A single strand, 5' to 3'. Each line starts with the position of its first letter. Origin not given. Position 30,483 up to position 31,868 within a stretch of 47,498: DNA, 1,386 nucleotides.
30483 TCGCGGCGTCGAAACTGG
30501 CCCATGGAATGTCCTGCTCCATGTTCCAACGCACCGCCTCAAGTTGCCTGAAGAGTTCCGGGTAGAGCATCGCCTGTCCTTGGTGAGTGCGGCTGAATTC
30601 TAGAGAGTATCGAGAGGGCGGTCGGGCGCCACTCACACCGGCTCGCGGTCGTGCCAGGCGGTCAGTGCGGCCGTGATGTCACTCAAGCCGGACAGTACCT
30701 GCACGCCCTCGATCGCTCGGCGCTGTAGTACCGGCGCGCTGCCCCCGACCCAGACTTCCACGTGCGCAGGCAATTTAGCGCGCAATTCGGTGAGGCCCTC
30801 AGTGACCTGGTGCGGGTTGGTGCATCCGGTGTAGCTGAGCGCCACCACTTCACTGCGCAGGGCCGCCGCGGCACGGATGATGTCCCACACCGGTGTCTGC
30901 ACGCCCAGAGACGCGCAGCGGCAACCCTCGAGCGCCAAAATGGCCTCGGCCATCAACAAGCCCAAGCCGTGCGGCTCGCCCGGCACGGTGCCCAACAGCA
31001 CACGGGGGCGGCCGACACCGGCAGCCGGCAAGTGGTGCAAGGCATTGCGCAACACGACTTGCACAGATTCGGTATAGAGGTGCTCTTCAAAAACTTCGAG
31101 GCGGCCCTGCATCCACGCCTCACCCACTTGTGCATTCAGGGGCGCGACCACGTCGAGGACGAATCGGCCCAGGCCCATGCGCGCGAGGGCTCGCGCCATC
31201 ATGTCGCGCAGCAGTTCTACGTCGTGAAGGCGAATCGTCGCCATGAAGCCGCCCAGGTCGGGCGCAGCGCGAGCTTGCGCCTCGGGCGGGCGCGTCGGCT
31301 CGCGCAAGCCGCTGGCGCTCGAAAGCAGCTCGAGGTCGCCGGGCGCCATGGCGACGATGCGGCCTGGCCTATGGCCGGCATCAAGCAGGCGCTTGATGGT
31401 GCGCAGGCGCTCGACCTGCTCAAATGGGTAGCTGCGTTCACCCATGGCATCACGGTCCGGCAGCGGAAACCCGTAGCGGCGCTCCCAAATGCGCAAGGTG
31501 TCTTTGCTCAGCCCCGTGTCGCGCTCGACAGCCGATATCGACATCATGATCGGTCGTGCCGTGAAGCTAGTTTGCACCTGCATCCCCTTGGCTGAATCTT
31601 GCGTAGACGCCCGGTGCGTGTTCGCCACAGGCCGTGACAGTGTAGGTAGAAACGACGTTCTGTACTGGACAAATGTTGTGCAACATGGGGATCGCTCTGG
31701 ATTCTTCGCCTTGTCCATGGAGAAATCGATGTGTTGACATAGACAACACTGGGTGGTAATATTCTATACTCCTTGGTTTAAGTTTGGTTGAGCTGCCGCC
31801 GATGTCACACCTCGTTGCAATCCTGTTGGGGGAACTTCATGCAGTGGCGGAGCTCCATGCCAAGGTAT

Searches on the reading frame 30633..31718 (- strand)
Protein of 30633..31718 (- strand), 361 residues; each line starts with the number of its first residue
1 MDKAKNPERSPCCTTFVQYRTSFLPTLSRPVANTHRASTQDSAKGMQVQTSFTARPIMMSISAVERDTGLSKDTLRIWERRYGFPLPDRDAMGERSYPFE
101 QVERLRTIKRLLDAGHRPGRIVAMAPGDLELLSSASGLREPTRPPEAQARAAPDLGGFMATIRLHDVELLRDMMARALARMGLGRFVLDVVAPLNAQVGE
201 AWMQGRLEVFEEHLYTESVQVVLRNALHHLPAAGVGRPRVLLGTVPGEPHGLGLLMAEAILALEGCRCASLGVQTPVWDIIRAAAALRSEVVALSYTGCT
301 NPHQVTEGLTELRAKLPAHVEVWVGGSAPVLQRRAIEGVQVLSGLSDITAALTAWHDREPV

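Call 3: search_protein_families(library=pfam, proteins=[window:30633-31718:-], max_evalue=0.01)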
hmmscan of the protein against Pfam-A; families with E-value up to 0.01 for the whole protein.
window:30633-31718:- (361 aa): 4 families
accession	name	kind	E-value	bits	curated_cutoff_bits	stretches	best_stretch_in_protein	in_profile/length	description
PF13411.12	MerR_1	-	2.1e-15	57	21.6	1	59-122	1-63/69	MerR HTH family regulatory protein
PF02310.24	B12-binding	-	2.4e-10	40.7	32.1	1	239-335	2-97/121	B12 binding domain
PF02607.22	B12-binding_2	-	2.2e-06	28.2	23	1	165-223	12-70/74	B12 binding domain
PF00376.29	MerR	-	0.002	18.3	28.2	1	60-97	1-38/38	MerR family regulatory protein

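Call 8: search_protein_families(library=ncbifam, proteins=[window:30633-31718:-], max_evalue=0.001)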
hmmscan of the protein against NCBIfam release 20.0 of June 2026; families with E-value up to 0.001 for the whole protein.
window:30633-31718:- (361 aa): 8 families
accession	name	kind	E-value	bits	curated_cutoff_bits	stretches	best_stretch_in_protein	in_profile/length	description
NF052513.1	TransRegCarH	equivalog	3.6e-32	111.7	400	1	59-308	7-235/274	HTH-type transcriptional repressor CarH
NF047996.1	corrin_MtgC_2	exception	4.9e-07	29.4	370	1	235-331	87-183/212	glycine betaine-specific corrinoid protein MtgC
TIGR02051.1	MerR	equivalog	1.4e-06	28.5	150.85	1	61-112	2-53/124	mercury resistance transcriptional regulator MerR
NF053740.1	TransRegTnrAGPos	equivalog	1.2e-05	25.4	140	1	51-115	6-68/108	hypothetical protein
NF011617.0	PRK15043.1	equivalog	1.7e-05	24.2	417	1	69-117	14-62/243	HTH-type transcriptional regulator MlrA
TIGR02082.1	metH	equivalog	1.8e-05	22.6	1010.85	1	237-327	733-822/1182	methionine synthase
NF047375.1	HeatShock_HspR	equivalog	0.00015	21.7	105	1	59-112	4-56/92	heat shock protein transcriptional repressor HspR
TIGR02047.1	CadR-PbrR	equivalog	0.00093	19.2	151.45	0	59-110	1-52/127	Cd(II)/Pb(II)-responsive transcriptional regulator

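Call 16: find_homologous_proteins(query=window:30633-31547:-)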
Query window:30633-31547:- (304 aa): 7909 proteins with E <= 0.001 among 8000 candidates; the best 120 are listed.
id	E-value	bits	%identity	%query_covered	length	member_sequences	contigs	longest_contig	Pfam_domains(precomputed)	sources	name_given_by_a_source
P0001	4.0e-193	658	97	100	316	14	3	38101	PF13411.13,PF02607.23,PF02310.25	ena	-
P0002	3.0e-179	613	92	99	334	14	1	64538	PF13411.13,PF02607.23,PF02310.25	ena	-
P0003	4.2e-179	612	91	100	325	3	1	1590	PF13411.13,PF02607.23,PF02310.25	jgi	jgi:MerR family transcriptional regulator, light-induced transcriptional regulator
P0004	1.3e-177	607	90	100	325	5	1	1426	PF13411.13,PF02607.23,PF02310.25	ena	-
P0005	8.4e-176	602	88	100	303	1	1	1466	PF13411.13,PF02607.23,PF02310.25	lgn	-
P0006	1.7e-162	558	83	99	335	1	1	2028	PF13411.13,PF02607.23,PF02310.25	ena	-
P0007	9.7e-158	542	82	99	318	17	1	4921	PF13411.13,PF02607.23,PF02310.25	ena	-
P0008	9.9e-158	542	80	99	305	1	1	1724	PF13411.13,PF02607.23,PF02310.25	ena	-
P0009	1.2e-157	542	81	99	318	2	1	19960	PF13411.13,PF02607.23,PF02310.25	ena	-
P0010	1.3e-157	542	81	99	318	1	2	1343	PF13411.13,PF02607.23,PF02310.25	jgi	-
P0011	2.2e-157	541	80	99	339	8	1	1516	PF13411.13,PF02607.23,PF02310.25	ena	-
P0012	1.5e-156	538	80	100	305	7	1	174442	PF13411.13,PF02607.23,PF02310.25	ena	-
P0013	2.0e-156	538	79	99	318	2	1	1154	PF13411.13,PF02607.23,PF02310.25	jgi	jgi:DNA-binding transcriptional MerR regulator/methylmalonyl-CoA mutase cobalamin-binding subunit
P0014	4.9e-154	530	79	100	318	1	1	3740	PF13411.13,PF02607.23,PF02310.25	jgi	jgi:methanogenic corrinoid protein MtbC1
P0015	1.2e-152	526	79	99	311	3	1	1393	PF13411.13,PF02607.23,PF02310.25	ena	-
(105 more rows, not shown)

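Call 18: find_related_loci(query=A1, collection=genome_contigs, flank=10000)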
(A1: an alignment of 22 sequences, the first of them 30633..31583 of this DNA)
Query A1 (316 aa) in genome_contigs; peptide patterns used: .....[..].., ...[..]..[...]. (x = any residue, [..] = any of these).
600 stretches matched a pattern (row limit reached: there are more); 585 encode a relative of the query (tblastn E <= 1e-3); the best 80 are kept; 80 distinct loci.
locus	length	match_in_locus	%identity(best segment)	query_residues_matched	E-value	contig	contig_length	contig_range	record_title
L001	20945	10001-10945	76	1-315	1e-158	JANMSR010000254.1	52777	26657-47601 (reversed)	MAG: Burkholderiales bacterium isolate SOY_29_metabat_373 SOY_29_k141_3361102, whole genome shotgun sequence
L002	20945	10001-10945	75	1-315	6e-149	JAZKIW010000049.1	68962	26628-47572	MAG: Pseudomonadota bacterium isolate ADI_DC_SW_02_SPN_11032020-bin065 DCSW02SPN_B065_0_000000000049, whole genome shotg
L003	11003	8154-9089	70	3-315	2e-140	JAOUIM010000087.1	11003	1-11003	MAG: Aquincola sp. isolate 4_1_Oct_SF_Bin28 4_1_Oct_SF_Bin28_scaffold_2123_c1, whole genome shotgun sequence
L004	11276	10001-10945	60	1-313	1e-121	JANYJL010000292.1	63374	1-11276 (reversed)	MAG: Rhizobacter sp. isolate GL140_3_metabinner_99 GL140_3_k141_955401, whole genome shotgun sequence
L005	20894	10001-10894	63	12-310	3e-118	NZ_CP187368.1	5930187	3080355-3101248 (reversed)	Rubrivivax sp. RP6-9 chromosome, complete genome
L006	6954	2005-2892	64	10-303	5e-118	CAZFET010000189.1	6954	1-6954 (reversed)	MAG TPA_asm: uncultured Burkholderiaceae bacterium isolate binchicken_co232_56 genome assembly, contig: NODE_20543_lengt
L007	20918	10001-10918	62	8-312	8e-118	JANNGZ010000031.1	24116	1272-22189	MAG: Burkholderiales bacterium isolate SOY_6_C_metabat_341_sub SOY_6_C_k141_205296, whole genome shotgun sequence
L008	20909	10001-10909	63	12-315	9e-118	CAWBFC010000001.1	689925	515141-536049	MAG: uncultured beta proteobacterium isolate MFD02832.bin.1.72 genome assembly, contig: contig_31627, whole genome shotg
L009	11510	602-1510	62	12-315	2e-117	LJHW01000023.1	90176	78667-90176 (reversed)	Beta proteobacterium AAP65 AAP65_Contigs_23, whole genome shotgun sequence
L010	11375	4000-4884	63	12-307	3e-117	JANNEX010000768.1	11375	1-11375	MAG: Rubrivivax sp. isolate OTE_75_metabat_360 OTE_75_k141_619779, whole genome shotgun sequence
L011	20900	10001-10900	62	12-316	8e-116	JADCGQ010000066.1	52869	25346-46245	MAG: Rubrivivax sp. isolate M017S1SP2A74QC M017S1_66, whole genome shotgun sequence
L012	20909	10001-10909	58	11-316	2e-115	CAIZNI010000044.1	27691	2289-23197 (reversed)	MAG: uncultured beta proteobacterium isolate Loc090519-1m_bin-0643 genome assembly, contig: bin-0643:44/72, whole genome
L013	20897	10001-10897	60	10-310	5e-114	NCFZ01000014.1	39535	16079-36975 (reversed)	MAG: Burkholderiales bacterium 28-67-8 04302015_28_scaffold_486, whole genome shotgun sequence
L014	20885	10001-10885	61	12-307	1e-113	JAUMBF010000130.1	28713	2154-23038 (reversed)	MAG: Rubrivivax sp. isolate P_RUBR3 NODE_2522_length_28713_cov_3.124187, whole genome shotgun sequence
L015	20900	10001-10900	62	9-307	9e-114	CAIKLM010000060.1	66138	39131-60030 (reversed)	MAG: uncultured beta proteobacterium isolate ErkenSummer_bin-1601 genome assembly, contig: bin-1601:060/182, whole genom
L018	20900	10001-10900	59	12-313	1e-112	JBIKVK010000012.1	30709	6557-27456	MAG: Burkholderiaceae bacterium isolate ME2015-08-22_3300042470_group6_bin176 Rohwer_bin2324_scaffold_841_c1, whole geno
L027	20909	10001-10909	59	12-316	2e-111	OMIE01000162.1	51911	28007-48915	Burkholderiaceae bacterium isolate AM_0233 genome assembly, contig: AM_0233_162, whole genome shotgun sequence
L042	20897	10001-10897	56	11-314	4e-109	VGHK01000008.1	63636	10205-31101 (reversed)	MAG: Betaproteobacteria bacterium isolate M_DeepCast_100m_m2_214 M_DeepCast_100m_m2_214_Ga0194119_10000696, whole genome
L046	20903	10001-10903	55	15-315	1e-108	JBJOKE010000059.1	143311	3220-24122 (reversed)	MAG: Pseudomonadota bacterium isolate stroublescreek_2019_sw_WHONDRS-S19S_0089_B_bin.77 scaffold_672600, whole genome sh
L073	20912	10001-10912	54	8-310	4e-106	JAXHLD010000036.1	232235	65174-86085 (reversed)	MAG: Burkholderiaceae bacterium isolate Salar_de_Ascotan_sediment_MAG_ASE7 contig_3013_polypolish, whole genome shotgun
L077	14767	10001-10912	56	9-313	4e-105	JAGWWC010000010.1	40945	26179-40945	MAG: Betaproteobacteria bacterium isolate REEB434 contig-150_1559, whole genome shotgun sequence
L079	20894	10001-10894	54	14-314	1e-104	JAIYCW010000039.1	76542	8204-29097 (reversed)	MAG: Burkholderiales bacterium isolate H1_MAG_00013 pond_H1_MAG_00013_000000000066, whole genome shotgun sequence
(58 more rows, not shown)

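Call 27: search_protein_families(library=pfam, proteins=[L042:8343-9143:-, L042:9184-9852:-, L005:9242-9868:-, L013:9267-9881:-, L027:9266-9853:-, L073:9198-9878:-, L077:8428-9240:-, L004:9351-10028:-], max_evalue=0.01)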
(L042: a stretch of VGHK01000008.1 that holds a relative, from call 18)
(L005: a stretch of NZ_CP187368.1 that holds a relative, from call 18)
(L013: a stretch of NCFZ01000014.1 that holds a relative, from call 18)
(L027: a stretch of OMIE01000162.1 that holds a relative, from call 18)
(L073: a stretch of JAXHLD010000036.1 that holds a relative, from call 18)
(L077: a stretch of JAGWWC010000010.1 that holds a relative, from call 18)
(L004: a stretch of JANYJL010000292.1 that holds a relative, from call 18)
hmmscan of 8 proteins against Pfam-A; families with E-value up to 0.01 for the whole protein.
L042:8343-9143:- (266 aa): 1 family
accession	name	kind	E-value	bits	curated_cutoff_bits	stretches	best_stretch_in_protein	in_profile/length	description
PF02649.19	GCHY-1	-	2.1e-90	303.2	25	1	10-258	1-260/260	Type I GTP cyclohydrolase folE2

L042:9184-9852:- (222 aa): 2 families
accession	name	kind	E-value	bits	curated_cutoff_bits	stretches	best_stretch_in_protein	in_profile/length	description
PF00255.25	GSHPx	-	2.4e-33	114.4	27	1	73-170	10-107/108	Glutathione peroxidase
PF00578.27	AhpC-TSA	-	0.0072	16.7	26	0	73-126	14-69/124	AhpC/TSA family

L005:9242-9868:- (208 aa): 0 families

L013:9267-9881:- (204 aa): 3 families
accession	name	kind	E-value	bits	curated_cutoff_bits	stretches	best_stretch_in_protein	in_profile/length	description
PF00255.25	GSHPx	-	1.7e-31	108.5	27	1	55-141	10-96/108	Glutathione peroxidase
PF00578.27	AhpC-TSA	-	0.0011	19.3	26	1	54-108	13-69/124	AhpC/TSA family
PF08534.16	Redoxin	-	0.0026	18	26.6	1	54-107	16-71/148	Redoxin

L027:9266-9853:- (195 aa): 1 family
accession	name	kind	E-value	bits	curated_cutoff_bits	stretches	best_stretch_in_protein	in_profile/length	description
PF00255.25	GSHPx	-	1.8e-32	111.6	27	1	48-145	10-107/108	Glutathione peroxidase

L073:9198-9878:- (226 aa): 3 families
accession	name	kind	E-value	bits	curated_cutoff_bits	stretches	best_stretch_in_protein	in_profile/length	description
PF00255.25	GSHPx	-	9e-25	86.8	27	1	80-175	11-107/108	Glutathione peroxidase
PF00578.27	AhpC-TSA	-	9.5e-05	22.8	26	1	69-159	5-88/124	AhpC/TSA family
PF08534.16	Redoxin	-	0.00038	20.7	26.6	1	71-160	8-93/148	Redoxin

L077:8428-9240:- (270 aa): 1 family
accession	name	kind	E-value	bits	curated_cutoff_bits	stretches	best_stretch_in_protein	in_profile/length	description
PF02649.19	GCHY-1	-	5.8e-91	305.1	25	1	14-262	1-260/260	Type I GTP cyclohydrolase folE2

L004:9351-10028:- (225 aa): 3 families
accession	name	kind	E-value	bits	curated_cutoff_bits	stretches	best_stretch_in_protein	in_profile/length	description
PF00255.25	GSHPx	-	1e-27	96.3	27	1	73-160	10-98/108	Glutathione peroxidase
PF08534.16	Redoxin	-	7.5e-05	23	26.6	1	69-154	11-93/148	Redoxin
PF00578.27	AhpC-TSA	-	0.0001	22.7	26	1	72-154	13-89/124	AhpC/TSA family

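Call 76: search_solved_structures(query=window:30633-31583:-, max_evalue=0.001, show_alignments=2)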
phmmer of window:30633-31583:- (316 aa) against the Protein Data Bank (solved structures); distinct sequences matched with E-value up to 0.001: 18.
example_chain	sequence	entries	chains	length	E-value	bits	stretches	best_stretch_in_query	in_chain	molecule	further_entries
3whp_A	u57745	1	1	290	1e-23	87.4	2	14-75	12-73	Probable transcriptional regulator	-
5c8d_A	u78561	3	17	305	1.2e-23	87.2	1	14-300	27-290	Light-dependent transcriptional regulator CarH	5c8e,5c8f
8jbs_A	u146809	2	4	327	2.4e-10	43.5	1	140-254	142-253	Putative cobalamin binding protein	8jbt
8c35_A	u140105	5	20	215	5e-10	42.5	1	125-300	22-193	Probable transcriptional regulator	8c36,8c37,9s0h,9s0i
5c8a_A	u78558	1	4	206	5.8e-10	42.2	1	126-300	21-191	Light-dependent transcriptional regulator CarH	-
8c31_A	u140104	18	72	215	6.2e-10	42.1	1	125-300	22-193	Probable transcriptional regulator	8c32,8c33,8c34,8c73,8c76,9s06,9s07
2jml_A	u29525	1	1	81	1.7e-08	37.5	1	14-68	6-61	DNA BINDING DOMAIN/TRANSCRIPTIONAL REGULATOR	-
9cbq_A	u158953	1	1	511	1.9e-07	33.9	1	152-270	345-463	Methionine synthase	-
8ssd_A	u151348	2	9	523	1e-06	31.6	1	152-270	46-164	Methionine synthase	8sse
8g3h_A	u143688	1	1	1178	1.2e-06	31.4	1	126-283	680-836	Methionine synthase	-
9cbp_A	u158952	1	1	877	3.1e-06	30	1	152-269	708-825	Methionine synthase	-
8ssc_A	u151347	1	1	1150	3.8e-06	29.7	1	152-269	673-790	Methionine synthase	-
9cbo_A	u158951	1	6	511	4.8e-06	29.4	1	152-270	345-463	Methionine synthase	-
9cbr_A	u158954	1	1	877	1.1e-05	28.2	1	152-265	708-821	Methionine synthase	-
4r24_B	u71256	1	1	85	3.1e-05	26.7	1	13-75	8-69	HTH-type transcriptional regulator TnrA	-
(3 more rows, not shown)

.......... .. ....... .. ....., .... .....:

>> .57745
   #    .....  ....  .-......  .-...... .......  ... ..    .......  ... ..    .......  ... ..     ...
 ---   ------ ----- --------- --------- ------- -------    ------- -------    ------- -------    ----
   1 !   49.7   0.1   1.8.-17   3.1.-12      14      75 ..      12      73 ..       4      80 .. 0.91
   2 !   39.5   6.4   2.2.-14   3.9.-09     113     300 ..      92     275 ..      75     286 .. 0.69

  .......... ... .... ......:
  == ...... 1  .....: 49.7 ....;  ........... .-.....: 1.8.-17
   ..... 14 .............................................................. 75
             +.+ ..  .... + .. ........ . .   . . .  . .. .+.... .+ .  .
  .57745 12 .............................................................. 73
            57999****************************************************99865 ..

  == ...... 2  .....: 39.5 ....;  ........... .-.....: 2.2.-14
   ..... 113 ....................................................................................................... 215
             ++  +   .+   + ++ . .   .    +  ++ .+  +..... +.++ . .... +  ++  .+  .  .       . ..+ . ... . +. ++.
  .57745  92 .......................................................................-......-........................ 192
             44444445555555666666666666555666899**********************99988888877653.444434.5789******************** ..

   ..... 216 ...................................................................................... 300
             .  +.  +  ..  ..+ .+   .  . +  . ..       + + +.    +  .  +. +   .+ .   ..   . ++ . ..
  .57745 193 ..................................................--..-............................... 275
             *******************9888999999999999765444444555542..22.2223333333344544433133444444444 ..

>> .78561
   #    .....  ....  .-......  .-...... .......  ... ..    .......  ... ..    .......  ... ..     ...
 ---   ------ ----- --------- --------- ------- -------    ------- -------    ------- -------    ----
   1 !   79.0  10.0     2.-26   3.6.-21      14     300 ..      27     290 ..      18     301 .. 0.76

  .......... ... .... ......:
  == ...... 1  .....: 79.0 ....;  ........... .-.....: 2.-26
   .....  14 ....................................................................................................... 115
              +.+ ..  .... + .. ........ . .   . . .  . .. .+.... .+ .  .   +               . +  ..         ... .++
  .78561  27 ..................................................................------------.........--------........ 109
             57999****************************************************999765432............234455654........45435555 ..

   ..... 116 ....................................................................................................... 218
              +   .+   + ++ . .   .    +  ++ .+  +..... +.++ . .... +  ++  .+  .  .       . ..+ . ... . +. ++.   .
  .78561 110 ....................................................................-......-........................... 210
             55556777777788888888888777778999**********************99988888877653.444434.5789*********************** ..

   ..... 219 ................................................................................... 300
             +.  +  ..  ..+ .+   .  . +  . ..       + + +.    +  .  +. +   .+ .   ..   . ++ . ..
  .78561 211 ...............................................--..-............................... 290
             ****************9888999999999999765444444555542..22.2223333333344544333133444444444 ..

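Call 91: search_protein_families(library=pfam, proteins=[L027:10908-12449:+, L073:11295-12818:+, L073:12935-14482:+, L079:11079-12659:+, L079:12656-13900:+, L046:11054-12634:+, L018:11014-12000:-, L042:11590-12654:+, L027:12446-13672:-], max_evalue=0.00001)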
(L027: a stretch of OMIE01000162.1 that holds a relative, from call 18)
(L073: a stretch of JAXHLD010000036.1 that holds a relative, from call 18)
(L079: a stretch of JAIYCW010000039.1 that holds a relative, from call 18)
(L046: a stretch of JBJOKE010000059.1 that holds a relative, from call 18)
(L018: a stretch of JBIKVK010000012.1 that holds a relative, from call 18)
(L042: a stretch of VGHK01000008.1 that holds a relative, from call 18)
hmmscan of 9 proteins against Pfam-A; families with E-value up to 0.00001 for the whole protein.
L027:10908-12449:+ (513 aa): 1 family
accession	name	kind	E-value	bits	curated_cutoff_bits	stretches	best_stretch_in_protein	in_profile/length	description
PF04244.19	DPRP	-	9.1e-67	225.6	22.1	1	10-229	2-224/224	Deoxyribodipyrimidine photo-lyase-related protein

L073:11295-12818:+ (507 aa): 1 family
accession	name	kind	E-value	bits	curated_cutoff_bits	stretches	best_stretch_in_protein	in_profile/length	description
PF04244.19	DPRP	-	1.3e-46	159.6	22.1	1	1-149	46-192/224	Deoxyribodipyrimidine photo-lyase-related protein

L073:12935-14482:+ (515 aa): 0 families

L079:11079-12659:+ (526 aa): 1 family
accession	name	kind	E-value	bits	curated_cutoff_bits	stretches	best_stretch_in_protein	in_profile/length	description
PF04244.19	DPRP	-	9.7e-72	241.8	22.1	1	15-244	2-224/224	Deoxyribodipyrimidine photo-lyase-related protein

L079:12656-13900:+ (414 aa): 3 families
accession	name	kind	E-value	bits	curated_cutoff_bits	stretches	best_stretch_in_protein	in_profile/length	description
PF07690.21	MFS_1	-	2e-45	155.7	33.4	1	16-364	2-346/347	Major Facilitator Superfamily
PF00083.30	Sugar_tr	-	6.1e-08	32.4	22.3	1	47-401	48-437/452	Sugar (and other) transporter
PF13347.12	MFS_2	-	1.6e-06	27.4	27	1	148-373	150-382/427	MFS/sugar transport protein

L046:11054-12634:+ (526 aa): 1 family
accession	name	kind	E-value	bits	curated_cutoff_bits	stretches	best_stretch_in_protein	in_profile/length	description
PF04244.19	DPRP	-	4.1e-78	262.7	22.1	1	13-238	1-224/224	Deoxyribodipyrimidine photo-lyase-related protein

L018:11014-12000:- (328 aa): 2 families
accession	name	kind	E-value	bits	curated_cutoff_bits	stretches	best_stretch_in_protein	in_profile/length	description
PF03060.21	NMO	-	7.3e-21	75.3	28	1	13-243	12-260/331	Nitronate monooxygenase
PF01070.24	FMN_dh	-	2.2e-07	30.7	24.9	1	131-224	226-321/350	FMN-dependent dehydrogenase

L042:11590-12654:+ (354 aa): 1 family
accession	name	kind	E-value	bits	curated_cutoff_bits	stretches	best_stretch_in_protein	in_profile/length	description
PF11306.15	DUF3108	-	1.2e-06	28.9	26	1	151-345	8-205/209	Protein of unknown function (DUF3108)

L027:12446-13672:- (408 aa): 2 families
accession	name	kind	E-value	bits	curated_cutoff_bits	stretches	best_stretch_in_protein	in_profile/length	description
PF08495.15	FIST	-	2.1e-22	80.4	23.2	1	58-234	4-189/189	FIST N domain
PF10442.14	FIST_C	-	7.7e-17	62.1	28.5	1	283-389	30-129/131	FIST C domain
